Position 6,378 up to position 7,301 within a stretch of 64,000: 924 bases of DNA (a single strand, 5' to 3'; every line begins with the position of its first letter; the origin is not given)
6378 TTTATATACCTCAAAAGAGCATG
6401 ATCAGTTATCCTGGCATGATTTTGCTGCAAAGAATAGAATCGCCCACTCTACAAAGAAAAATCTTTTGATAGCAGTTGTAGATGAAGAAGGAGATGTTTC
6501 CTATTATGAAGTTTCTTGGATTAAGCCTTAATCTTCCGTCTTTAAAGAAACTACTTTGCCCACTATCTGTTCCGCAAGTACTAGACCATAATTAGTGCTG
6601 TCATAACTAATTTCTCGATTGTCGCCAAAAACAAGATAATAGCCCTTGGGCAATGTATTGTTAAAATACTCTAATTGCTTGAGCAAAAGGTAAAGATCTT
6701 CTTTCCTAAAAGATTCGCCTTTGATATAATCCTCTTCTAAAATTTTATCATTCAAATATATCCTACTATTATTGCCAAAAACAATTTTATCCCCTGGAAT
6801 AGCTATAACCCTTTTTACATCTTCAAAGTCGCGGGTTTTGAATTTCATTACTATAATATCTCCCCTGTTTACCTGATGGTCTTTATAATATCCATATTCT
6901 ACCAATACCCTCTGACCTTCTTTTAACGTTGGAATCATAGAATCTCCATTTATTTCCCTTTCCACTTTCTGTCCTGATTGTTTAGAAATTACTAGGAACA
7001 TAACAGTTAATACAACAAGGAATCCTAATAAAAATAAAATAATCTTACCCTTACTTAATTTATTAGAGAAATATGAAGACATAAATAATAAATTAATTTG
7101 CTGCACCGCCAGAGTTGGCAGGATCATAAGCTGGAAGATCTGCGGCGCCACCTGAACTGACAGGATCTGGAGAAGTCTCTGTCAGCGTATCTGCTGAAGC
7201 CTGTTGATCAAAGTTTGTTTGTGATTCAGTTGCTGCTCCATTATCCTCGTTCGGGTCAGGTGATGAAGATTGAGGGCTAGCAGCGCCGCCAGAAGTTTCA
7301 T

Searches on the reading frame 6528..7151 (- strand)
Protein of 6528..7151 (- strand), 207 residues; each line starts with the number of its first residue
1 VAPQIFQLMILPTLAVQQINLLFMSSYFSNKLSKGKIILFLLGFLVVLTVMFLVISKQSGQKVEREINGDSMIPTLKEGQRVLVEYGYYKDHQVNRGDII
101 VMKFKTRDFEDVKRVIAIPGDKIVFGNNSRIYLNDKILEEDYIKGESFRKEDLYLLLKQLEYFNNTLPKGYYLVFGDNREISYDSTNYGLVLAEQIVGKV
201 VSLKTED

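Call 97: search_protein_families(library=pfam, max_evalue=0.001, proteins=[window:6528-7151:-])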
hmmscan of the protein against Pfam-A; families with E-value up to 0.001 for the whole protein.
window:6528-7151:- (207 aa): 2 families
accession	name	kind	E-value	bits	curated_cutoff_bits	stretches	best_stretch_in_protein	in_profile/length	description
PF10502.14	Peptidase_S26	-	2e-33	116.1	22.9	1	45-201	8-164/168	Signal peptidase, peptidase S26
PF00717.28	Peptidase_S24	-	2.7e-06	27.5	23.3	1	65-127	38-93/116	Peptidase S24-like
